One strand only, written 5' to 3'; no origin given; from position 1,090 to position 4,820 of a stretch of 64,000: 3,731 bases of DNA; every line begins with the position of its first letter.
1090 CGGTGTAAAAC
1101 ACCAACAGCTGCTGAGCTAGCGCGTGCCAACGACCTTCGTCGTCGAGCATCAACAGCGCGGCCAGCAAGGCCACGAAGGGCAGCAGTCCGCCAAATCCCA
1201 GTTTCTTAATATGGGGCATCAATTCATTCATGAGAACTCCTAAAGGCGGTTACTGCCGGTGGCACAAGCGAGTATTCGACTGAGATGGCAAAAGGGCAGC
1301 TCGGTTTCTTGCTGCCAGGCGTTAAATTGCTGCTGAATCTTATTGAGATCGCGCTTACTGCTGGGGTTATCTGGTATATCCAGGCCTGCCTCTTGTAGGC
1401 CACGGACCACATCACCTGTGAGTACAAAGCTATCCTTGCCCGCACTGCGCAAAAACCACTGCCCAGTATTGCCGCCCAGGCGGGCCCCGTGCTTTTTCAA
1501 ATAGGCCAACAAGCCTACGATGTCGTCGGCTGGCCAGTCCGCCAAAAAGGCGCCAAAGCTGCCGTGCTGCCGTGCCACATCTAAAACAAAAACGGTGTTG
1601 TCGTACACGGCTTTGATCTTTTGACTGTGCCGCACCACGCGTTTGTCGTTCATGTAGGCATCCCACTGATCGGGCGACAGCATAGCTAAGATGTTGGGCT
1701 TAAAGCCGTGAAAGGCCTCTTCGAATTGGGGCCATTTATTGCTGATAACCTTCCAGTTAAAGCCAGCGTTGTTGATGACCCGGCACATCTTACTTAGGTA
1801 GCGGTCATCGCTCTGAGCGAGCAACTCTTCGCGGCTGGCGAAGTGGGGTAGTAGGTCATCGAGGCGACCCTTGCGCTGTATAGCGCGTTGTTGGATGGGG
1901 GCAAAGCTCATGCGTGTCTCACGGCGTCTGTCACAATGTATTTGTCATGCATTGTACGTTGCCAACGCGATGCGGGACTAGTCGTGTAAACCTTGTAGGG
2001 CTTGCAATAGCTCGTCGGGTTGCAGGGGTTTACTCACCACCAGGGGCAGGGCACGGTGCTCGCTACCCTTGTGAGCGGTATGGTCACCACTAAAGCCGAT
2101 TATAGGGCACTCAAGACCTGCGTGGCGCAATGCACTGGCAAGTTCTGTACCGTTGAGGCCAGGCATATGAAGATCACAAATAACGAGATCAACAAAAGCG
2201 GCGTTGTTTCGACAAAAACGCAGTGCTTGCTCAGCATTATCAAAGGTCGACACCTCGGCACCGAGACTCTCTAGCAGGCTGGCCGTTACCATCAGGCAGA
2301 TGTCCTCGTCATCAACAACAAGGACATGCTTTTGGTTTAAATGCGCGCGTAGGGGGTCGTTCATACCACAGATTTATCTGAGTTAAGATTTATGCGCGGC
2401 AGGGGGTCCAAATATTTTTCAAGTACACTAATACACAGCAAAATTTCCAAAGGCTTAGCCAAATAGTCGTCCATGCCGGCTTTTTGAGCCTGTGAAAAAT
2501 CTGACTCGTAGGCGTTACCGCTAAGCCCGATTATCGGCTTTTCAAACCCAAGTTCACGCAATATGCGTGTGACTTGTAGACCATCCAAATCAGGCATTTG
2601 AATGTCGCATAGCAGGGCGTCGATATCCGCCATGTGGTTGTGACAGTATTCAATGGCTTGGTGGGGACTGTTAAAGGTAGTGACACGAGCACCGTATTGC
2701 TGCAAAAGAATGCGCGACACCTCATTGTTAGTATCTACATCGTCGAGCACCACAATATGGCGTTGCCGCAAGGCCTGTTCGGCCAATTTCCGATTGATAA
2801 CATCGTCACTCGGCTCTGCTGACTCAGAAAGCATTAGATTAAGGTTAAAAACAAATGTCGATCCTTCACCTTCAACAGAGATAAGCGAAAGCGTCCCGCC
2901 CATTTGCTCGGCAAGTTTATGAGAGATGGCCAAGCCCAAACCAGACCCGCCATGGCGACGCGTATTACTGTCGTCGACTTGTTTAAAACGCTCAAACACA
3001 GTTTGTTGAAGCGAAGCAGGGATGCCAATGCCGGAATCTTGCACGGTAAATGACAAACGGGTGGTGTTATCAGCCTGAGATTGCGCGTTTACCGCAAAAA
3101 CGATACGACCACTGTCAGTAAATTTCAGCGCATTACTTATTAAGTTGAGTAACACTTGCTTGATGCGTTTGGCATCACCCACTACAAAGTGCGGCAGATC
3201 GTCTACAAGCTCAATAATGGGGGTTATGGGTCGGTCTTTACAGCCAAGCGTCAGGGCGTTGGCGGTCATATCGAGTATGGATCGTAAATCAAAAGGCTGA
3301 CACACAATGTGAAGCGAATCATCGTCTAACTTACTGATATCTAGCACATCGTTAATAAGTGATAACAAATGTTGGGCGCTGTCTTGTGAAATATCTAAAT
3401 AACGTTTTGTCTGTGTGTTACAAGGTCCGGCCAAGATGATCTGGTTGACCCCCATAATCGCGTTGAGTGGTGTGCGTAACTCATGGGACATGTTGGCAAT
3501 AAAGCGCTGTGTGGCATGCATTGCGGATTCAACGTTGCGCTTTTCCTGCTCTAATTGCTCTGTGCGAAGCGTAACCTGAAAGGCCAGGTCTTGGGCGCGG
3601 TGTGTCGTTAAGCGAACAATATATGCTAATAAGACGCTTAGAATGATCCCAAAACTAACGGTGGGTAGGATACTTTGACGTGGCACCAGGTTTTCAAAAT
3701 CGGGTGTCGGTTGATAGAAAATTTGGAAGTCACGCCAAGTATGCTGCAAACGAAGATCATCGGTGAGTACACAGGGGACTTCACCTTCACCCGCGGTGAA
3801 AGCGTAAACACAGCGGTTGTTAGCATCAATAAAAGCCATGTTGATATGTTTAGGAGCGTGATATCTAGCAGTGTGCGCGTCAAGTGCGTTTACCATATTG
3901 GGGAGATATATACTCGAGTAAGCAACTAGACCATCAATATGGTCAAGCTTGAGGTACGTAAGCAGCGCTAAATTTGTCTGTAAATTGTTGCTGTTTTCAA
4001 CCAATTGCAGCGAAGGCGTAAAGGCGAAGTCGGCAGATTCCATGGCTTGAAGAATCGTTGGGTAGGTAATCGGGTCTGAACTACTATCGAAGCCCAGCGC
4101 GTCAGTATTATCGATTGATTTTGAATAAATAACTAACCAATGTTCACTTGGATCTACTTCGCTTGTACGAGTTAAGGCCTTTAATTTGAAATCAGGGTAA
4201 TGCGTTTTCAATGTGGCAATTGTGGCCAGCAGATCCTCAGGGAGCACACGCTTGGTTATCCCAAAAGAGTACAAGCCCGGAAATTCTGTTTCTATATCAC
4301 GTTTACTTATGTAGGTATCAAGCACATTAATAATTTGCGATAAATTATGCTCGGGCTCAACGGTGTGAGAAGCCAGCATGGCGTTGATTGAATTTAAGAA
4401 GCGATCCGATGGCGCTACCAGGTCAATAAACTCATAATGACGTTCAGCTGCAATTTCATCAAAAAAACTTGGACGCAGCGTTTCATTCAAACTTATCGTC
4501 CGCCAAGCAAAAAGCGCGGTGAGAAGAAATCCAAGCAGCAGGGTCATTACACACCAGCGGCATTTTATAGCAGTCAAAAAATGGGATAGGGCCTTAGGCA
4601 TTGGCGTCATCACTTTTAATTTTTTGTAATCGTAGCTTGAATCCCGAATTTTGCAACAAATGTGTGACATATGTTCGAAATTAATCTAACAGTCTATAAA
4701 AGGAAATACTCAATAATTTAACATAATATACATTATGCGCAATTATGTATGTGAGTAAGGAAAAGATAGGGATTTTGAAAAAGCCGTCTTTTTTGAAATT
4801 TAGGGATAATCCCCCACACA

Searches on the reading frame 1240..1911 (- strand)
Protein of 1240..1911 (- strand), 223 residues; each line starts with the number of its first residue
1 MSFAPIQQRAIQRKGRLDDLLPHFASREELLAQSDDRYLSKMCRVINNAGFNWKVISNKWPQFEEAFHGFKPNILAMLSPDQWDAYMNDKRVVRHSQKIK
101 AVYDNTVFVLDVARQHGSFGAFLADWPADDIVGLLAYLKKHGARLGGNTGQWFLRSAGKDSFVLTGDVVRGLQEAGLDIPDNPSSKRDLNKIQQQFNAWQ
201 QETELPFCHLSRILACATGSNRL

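Call 88: search_protein_families(library=pfam, proteins=[window:1240-1911:-])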
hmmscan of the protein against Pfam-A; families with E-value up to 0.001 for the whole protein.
window:1240-1911:- (223 aa): 1 family
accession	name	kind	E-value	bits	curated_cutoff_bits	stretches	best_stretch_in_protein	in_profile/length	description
PF03352.18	Adenine_glyco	-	9.1e-16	58.7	25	1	35-126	23-114/177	Methyladenine glycosylase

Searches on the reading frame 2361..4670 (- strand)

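Call 88: search_protein_families(library=pfam, proteins=[window:2361-4670:-])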
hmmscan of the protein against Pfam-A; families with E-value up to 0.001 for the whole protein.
window:2361-4670:- (769 aa): 4 families
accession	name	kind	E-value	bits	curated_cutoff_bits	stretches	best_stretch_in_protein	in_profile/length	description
PF02518.31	HATPase_c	-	7.2e-28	97.7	26.4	1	498-612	1-109/111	Histidine kinase-, DNA gyrase B-, and HSP90-like ATPase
PF00072.30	Response_reg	-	4.7e-20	72.3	30.2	1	639-742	1-102/111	Response regulator receiver domain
PF00512.31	HisKA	-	8.5e-20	71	26.9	1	388-450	3-65/66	His Kinase A (phospho-acceptor) domain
PF03924.19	CHASE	-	7.7e-13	49.1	25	1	118-234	9-122/189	CHASE domain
